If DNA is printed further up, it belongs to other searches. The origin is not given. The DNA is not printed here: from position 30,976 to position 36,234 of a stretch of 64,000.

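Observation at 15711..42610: Head-less ~27-kb single-strand operon for a contractile phage-tail-like machine with Mu/PBSX-type gene order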

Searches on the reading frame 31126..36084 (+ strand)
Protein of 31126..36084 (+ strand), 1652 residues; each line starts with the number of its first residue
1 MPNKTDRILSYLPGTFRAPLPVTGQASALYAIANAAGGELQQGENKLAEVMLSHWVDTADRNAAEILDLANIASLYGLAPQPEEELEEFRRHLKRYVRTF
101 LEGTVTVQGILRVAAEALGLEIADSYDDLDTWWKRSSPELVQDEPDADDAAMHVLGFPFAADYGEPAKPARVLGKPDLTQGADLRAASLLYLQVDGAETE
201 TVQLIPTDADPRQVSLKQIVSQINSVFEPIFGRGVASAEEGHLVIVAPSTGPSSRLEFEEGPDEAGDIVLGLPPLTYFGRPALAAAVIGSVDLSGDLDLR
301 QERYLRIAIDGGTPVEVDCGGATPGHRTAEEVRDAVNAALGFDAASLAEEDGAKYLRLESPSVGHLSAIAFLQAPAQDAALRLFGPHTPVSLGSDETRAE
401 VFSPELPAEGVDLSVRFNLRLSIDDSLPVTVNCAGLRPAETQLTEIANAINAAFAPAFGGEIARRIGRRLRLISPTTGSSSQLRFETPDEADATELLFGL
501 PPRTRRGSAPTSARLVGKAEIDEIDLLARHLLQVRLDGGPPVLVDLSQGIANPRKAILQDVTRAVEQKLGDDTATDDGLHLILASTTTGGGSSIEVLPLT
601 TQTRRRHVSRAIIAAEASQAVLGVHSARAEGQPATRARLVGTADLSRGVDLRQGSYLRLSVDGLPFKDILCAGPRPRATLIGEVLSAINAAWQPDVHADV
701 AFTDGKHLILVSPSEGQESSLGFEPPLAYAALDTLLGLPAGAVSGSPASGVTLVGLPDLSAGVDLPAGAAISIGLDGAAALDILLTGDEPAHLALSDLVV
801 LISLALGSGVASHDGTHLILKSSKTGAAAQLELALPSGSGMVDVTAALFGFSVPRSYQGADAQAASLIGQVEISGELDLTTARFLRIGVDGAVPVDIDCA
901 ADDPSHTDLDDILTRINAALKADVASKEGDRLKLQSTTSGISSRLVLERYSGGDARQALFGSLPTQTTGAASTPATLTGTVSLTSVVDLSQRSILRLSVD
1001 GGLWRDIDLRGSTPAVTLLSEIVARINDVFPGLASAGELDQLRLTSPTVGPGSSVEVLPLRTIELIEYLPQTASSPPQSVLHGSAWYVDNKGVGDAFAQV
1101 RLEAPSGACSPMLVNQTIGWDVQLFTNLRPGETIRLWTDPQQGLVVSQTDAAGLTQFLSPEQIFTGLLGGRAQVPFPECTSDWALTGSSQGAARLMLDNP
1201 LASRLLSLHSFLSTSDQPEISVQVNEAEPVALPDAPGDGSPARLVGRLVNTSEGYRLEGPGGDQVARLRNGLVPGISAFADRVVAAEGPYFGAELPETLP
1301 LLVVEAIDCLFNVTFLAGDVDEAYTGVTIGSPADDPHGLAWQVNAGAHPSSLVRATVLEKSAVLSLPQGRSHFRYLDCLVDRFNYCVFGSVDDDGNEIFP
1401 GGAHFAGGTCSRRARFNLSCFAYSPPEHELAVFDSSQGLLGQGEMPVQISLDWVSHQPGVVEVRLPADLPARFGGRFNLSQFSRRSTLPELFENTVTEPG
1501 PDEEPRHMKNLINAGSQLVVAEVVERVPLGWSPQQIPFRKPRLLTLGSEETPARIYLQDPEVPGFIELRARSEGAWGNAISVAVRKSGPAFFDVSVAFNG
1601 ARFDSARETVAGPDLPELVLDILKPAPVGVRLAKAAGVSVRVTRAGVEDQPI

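Call 4: search_protein_families(library=pfam, proteins=[window:31126-36084:+], max_evalue=0.01)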
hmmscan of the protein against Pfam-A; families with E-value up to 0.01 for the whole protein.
window:31126-36084:+ (1652 aa): 0 families

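Call 10: search_protein_families(library=phrogs, proteins=[window:31126-36084:+], max_evalue=0.01)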
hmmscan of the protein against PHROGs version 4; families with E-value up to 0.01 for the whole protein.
window:31126-36084:+ (1652 aa): 1 family
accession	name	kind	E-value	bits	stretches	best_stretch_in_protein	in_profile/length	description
phrog_1160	-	tail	7.2e-05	22.7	1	4-135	16-135/528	baseplate protein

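Call 35: search_protein_families(library=ncbifam, proteins=[window:31126-36084:+], max_evalue=0.01)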
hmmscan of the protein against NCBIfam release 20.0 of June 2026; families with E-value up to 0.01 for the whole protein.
window:31126-36084:+ (1652 aa): 0 families

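Call 68: search_solved_structures(query=window:31126-36084:+, max_evalue=1)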
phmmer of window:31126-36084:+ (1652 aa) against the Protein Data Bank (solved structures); distinct sequences matched with E-value up to 1: 0.
